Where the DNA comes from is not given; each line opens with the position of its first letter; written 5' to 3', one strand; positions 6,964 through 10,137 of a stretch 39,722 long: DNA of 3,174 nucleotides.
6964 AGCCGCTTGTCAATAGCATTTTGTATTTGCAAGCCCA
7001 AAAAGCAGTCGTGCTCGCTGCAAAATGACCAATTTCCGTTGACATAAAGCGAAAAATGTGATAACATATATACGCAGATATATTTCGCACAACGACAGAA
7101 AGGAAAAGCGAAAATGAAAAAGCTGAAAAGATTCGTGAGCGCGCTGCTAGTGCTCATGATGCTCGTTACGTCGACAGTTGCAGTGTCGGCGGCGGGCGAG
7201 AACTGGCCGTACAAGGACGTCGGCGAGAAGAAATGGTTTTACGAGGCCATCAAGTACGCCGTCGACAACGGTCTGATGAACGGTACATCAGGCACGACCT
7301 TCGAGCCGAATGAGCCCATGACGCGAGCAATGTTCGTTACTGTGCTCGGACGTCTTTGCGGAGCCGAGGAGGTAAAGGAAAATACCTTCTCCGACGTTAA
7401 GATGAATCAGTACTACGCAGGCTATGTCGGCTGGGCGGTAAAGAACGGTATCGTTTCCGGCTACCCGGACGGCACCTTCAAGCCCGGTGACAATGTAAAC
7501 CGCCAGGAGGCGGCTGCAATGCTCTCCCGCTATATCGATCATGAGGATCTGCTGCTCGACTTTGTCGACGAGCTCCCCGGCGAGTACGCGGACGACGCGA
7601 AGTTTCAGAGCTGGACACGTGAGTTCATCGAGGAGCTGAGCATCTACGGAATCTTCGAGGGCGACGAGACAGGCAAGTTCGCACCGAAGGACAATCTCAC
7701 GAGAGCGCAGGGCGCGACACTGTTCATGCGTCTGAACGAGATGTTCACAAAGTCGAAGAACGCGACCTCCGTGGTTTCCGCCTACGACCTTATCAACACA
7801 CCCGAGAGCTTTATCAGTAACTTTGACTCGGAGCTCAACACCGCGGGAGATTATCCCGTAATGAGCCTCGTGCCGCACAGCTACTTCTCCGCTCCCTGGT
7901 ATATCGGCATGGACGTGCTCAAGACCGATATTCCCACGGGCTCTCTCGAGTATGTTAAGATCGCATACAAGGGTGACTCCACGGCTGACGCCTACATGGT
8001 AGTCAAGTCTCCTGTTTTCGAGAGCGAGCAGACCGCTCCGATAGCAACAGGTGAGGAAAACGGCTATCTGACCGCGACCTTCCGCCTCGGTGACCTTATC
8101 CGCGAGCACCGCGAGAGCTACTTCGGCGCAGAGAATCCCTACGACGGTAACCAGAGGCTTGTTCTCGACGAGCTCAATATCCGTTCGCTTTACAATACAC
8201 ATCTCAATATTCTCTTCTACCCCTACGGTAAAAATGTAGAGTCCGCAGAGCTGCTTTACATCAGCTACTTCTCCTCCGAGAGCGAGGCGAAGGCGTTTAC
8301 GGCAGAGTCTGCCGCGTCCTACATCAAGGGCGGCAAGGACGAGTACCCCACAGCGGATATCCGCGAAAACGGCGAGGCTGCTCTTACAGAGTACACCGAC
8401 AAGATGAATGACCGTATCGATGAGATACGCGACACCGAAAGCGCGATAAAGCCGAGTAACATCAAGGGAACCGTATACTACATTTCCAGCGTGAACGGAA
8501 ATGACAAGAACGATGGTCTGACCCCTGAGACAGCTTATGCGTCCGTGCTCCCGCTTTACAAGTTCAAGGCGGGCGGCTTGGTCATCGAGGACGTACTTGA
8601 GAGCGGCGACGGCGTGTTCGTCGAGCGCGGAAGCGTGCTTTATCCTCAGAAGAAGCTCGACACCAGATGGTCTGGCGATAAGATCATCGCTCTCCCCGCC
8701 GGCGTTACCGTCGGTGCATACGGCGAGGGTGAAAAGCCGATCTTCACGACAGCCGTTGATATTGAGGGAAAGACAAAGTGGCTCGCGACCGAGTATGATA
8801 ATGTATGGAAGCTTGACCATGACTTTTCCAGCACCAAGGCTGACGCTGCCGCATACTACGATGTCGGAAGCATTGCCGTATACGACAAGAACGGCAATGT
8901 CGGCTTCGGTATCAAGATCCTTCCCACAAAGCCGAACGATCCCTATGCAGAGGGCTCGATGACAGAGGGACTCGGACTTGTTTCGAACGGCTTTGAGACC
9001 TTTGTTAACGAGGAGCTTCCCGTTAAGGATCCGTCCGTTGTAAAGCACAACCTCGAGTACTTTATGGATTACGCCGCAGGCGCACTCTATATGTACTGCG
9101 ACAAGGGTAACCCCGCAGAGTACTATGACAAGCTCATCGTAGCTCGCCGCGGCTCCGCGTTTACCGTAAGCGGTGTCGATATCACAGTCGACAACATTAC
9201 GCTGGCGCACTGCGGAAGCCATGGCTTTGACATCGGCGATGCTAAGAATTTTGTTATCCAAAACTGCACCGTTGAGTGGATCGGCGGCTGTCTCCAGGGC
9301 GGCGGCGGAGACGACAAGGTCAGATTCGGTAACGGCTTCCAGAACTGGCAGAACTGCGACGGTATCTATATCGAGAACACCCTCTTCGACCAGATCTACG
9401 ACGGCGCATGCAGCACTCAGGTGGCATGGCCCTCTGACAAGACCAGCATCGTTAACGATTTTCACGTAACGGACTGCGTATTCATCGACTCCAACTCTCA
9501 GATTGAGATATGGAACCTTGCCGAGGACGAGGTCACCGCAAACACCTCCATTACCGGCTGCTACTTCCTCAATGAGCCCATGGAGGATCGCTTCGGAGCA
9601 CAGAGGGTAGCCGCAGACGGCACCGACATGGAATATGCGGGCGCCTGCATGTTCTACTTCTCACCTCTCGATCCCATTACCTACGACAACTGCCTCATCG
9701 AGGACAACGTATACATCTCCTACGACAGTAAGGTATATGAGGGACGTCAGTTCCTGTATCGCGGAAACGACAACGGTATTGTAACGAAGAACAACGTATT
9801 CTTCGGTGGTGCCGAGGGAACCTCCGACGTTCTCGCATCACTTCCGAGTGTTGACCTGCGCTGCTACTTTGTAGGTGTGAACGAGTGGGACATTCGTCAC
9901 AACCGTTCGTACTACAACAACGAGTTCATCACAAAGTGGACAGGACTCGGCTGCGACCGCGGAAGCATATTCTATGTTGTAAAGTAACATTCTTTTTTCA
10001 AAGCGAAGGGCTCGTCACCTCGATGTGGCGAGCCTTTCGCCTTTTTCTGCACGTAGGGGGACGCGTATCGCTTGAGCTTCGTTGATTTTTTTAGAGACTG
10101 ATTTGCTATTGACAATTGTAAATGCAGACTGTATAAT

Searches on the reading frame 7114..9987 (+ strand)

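Call 80: search_protein_families(library=pfam, proteins=[window:7114-9987:+], max_evalue=0.001)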
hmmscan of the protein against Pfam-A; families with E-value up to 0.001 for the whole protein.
window:7114-9987:+ (957 aa): 1 family
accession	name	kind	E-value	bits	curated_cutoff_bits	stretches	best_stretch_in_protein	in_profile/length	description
PF00395.25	SLH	-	3.6e-37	126.5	20.8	3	91-134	1-44/44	S-layer homology domain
